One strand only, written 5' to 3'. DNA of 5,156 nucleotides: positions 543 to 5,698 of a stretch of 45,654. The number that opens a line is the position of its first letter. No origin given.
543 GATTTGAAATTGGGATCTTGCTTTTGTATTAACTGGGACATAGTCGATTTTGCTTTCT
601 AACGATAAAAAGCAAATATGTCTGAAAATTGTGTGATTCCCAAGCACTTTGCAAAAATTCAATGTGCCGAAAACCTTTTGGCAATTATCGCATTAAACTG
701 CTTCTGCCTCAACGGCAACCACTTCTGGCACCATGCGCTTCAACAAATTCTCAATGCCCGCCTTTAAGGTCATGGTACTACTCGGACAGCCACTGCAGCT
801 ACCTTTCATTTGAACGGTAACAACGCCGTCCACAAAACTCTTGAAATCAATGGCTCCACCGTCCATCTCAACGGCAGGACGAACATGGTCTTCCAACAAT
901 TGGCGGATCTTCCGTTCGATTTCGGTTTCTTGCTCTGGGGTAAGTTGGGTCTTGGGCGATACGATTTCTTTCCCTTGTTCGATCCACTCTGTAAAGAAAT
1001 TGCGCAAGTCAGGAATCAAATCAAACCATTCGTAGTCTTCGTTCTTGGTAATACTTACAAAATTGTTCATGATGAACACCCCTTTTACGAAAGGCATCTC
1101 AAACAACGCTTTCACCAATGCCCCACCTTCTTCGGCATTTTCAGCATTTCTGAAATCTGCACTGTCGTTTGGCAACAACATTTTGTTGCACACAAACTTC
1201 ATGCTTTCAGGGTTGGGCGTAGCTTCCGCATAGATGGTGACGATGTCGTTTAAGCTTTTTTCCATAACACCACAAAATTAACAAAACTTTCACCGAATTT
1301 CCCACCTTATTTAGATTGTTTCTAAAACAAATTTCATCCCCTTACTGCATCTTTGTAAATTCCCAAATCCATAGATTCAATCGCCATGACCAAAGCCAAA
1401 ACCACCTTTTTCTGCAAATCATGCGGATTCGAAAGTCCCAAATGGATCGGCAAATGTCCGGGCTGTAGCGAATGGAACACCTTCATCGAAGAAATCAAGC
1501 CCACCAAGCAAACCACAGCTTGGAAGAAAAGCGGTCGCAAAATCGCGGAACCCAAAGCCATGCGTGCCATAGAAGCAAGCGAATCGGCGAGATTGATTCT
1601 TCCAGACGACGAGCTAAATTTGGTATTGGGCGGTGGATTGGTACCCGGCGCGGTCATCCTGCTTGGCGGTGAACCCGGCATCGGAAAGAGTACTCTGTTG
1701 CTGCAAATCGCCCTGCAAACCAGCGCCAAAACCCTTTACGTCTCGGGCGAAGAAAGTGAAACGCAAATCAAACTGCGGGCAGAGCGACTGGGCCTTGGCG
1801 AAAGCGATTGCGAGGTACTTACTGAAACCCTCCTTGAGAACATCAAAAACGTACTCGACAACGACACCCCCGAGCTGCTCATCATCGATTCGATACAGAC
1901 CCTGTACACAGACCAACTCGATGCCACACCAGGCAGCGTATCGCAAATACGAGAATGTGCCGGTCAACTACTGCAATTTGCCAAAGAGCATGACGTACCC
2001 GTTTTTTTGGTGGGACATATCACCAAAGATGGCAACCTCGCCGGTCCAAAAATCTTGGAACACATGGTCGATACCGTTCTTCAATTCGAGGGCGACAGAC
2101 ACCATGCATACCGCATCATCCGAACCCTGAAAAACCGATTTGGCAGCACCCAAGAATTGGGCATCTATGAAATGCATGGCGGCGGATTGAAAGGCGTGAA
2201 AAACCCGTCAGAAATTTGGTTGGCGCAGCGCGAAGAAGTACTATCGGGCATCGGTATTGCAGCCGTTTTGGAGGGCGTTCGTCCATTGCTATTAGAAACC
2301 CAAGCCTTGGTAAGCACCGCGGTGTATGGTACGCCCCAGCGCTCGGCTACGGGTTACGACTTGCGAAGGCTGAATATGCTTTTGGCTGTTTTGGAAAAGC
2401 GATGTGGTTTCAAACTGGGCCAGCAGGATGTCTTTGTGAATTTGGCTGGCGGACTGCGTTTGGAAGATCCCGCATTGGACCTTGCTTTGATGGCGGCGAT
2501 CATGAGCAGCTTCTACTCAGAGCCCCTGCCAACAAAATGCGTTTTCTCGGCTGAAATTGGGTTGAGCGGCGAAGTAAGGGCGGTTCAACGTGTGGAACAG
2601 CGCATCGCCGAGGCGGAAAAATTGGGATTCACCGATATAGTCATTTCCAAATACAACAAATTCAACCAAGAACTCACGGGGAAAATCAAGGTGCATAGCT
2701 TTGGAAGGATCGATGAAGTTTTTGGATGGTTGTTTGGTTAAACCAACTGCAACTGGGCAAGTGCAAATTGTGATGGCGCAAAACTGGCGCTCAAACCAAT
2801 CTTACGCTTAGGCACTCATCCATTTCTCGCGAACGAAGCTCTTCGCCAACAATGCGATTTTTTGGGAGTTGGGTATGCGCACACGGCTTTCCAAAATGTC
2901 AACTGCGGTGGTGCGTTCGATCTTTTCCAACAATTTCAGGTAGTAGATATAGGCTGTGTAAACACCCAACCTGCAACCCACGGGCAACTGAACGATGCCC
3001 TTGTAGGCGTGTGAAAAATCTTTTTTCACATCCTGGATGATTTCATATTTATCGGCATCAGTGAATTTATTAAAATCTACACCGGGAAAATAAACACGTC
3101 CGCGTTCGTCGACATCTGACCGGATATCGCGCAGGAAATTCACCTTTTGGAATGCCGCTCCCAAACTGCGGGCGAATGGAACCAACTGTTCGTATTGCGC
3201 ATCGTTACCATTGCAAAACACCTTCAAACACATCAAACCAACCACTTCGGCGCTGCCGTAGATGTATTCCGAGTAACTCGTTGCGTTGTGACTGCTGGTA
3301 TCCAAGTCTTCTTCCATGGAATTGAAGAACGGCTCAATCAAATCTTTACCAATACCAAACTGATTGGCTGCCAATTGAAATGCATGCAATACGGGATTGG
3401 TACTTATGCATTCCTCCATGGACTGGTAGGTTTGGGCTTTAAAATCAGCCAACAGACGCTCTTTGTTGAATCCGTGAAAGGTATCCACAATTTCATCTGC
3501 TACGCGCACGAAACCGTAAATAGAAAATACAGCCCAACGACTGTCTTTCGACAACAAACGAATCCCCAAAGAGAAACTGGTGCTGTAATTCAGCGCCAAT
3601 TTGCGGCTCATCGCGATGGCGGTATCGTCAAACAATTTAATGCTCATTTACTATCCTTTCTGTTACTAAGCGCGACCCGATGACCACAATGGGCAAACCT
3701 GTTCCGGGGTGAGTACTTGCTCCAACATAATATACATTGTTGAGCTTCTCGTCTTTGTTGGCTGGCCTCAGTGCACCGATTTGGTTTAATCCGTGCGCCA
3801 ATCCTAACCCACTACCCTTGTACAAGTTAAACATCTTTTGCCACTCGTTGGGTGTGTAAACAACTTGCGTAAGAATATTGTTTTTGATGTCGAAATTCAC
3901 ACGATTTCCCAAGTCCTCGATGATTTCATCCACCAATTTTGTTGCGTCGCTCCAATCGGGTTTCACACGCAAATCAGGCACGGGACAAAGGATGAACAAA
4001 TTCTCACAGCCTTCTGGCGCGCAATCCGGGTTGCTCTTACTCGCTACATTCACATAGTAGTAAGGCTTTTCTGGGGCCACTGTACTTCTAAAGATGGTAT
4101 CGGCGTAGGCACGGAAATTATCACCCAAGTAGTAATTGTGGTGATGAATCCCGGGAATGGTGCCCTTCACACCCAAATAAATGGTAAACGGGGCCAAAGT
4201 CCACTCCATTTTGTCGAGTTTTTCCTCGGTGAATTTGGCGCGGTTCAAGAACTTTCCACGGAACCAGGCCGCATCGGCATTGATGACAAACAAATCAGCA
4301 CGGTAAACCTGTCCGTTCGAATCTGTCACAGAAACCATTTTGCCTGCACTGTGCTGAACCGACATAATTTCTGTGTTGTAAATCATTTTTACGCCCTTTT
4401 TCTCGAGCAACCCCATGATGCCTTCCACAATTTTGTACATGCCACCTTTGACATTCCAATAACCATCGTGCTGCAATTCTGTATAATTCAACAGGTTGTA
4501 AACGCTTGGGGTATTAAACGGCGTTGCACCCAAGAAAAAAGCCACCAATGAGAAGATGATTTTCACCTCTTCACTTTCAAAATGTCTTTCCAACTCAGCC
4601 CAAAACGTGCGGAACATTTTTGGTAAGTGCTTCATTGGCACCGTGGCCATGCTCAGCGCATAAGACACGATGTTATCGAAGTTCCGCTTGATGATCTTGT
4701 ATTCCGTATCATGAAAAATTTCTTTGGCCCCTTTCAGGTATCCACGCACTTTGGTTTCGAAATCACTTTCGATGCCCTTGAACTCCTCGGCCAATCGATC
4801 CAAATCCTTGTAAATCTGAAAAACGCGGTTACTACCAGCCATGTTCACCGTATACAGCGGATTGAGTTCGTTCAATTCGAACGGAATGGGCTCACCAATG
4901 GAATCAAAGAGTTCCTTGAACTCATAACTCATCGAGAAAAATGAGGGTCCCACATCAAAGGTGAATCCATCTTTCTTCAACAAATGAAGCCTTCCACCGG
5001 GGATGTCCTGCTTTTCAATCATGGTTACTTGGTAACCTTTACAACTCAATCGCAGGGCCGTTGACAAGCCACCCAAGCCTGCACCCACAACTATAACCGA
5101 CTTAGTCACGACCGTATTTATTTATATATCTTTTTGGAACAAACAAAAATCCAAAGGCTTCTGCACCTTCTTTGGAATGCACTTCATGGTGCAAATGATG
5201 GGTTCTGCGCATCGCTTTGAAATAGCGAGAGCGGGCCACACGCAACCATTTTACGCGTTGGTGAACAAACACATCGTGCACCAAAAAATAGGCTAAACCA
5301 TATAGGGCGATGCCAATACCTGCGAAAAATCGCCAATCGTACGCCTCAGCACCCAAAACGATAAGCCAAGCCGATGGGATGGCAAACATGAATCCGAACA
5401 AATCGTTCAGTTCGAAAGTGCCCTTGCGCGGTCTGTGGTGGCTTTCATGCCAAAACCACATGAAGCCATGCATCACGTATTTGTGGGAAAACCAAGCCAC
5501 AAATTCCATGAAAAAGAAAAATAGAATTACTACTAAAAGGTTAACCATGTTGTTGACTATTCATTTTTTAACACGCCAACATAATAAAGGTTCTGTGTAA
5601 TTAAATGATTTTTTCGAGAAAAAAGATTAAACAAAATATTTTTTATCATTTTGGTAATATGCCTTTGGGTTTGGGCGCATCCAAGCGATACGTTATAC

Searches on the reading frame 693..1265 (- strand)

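Call 75: search_protein_families(library=pfam, proteins=[window:693-1265:-], max_evalue=0.001)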
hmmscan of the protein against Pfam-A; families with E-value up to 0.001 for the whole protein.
window:693-1265:- (190 aa): 2 families
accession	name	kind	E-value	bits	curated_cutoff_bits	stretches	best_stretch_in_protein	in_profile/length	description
PF01106.22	NifU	-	1.5e-26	92.7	27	1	120-186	1-67/67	NifU-like domain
PF08712.16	Nfu_N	-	1.7e-25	89.3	27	1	11-98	1-88/88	Scaffold protein Nfu/NifU N terminal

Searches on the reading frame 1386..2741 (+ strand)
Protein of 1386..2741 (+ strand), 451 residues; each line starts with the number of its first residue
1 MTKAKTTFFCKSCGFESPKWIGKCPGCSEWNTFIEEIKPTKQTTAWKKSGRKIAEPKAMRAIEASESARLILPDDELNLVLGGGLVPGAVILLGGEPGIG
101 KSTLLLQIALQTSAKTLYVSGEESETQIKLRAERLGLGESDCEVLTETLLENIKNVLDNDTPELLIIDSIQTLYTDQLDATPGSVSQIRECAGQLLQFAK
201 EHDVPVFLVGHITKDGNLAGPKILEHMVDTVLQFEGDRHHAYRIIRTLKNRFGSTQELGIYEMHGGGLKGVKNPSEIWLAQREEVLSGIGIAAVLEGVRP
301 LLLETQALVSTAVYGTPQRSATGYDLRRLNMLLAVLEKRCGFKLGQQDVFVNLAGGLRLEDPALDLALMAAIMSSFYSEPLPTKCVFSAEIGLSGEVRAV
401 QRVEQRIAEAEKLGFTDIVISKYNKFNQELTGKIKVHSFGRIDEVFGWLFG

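Call 75: search_protein_families(library=pfam, proteins=[window:1386-2741:+], max_evalue=0.001)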
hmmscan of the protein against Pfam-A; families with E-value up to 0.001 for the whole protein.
window:1386-2741:+ (451 aa): 9 families
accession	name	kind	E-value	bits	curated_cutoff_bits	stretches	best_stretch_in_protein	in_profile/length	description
PF13481.12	AAA_25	-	4e-14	53.1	27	1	68-216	13-194/195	AAA domain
PF06745.19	ATPase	-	3.1e-13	50.1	26.6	2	77-137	8-72/231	KaiC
PF18073.7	Zn_ribbon_LapB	-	4.2e-11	42.8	25.7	1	10-35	3-28/28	Rubredoxin metal binding domain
PF13541.12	ChlI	-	1.9e-10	41.1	27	1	336-424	33-121/121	Subunit ChlI of Mg-chelatase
PF13401.12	AAA_22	-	1.3e-08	35.7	27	1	90-211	7-123/130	AAA domain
PF03796.21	DnaB_C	-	1.6e-07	31.4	27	0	83-131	14-66/255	DnaB-like helicase C terminal domain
PF00004.35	AAA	-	3.4e-05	24.7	21.2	1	91-210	1-106/131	ATPase family associated with various cellular activities (AAA)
PF05362.19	Lon_C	-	0.00014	21.9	21.1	1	349-446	96-199/205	Lon protease (S16) C-terminal proteolytic domain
PF13173.12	AAA_14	-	0.00048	20.6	27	1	90-173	4-74/129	AAA domain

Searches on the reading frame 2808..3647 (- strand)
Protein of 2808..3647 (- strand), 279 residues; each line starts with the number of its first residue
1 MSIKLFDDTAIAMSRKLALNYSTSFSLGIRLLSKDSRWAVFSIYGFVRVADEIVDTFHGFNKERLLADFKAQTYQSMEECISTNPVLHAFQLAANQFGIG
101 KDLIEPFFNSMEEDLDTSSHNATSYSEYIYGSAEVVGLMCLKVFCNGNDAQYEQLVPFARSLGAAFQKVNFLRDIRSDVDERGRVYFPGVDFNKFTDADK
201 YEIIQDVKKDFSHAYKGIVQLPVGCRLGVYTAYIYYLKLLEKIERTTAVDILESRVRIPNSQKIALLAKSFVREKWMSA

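Call 75: search_protein_families(library=pfam, proteins=[window:2808-3647:-], max_evalue=0.001)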
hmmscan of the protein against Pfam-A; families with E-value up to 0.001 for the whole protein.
window:2808-3647:- (279 aa): 1 family
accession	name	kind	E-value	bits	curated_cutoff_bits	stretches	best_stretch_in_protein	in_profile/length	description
PF00494.24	SQS_PSY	-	7.6e-41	141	26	1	21-260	4-261/263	Squalene/phytoene synthase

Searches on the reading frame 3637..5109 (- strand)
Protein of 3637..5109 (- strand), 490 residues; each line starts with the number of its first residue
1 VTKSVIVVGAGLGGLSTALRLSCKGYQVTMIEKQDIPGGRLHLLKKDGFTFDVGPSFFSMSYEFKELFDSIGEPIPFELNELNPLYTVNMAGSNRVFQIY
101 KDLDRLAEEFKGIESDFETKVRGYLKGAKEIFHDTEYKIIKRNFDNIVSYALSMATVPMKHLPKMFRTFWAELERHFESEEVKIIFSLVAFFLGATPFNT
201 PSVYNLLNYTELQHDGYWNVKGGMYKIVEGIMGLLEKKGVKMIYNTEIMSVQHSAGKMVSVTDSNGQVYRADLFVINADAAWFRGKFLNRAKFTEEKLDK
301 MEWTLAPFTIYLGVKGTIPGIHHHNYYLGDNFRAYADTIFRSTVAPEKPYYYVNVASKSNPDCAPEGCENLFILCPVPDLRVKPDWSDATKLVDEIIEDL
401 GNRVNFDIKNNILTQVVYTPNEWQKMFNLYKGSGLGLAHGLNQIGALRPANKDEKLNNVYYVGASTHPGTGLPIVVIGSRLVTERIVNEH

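Call 75: search_protein_families(library=pfam, proteins=[window:3637-5109:-], max_evalue=0.001)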
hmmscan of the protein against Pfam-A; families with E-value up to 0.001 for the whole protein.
window:3637-5109:- (490 aa): 9 families
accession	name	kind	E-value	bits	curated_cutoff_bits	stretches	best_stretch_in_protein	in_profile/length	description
PF01593.30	Amino_oxidase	-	1.5e-23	84.3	19.8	1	12-473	1-429/443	Flavin containing amine oxidoreductase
PF01266.30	DAO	-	1.6e-14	54.6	27.9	2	5-39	2-37/353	FAD dependent oxidoreductase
PF13450.12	NAD_binding_8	-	1.3e-13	51.4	21.9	1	7-69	1-66/68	NAD(P)-binding Rossmann-like domain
PF07992.20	Pyr_redox_2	-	1.4e-09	38.3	26.1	1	4-43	2-42/291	Pyridine nucleotide-disulphide oxidoreductase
PF03486.20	HI0933_like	-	1.7e-06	28.1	50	0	4-41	2-39/244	HI0933-like protein Rossmann domain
PF00070.33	Pyr_redox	-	1.9e-06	28.7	22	0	4-37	1-34/82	Pyridine nucleotide-disulphide oxidoreductase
PF12831.13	FAD_oxidored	-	7.7e-06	25.9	27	1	5-40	2-37/416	FAD dependent oxidoreductase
PF00890.30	FAD_binding_2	-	3.1e-05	23.8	20.4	1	5-40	2-37/414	FAD binding domain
PF01494.25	FAD_binding_3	-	7.2e-05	22.6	22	1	4-35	3-34/349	FAD binding domain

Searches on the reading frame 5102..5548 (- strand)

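Call 75: search_protein_families(library=pfam, proteins=[window:5102-5548:-], max_evalue=0.001)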
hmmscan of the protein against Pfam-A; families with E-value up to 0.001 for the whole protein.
window:5102-5548:- (148 aa): 1 family
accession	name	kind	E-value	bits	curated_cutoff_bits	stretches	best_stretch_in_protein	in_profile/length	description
PF04116.19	FA_hydroxylase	-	7.8e-11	43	31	1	7-135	1-122/132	Fatty acid hydroxylase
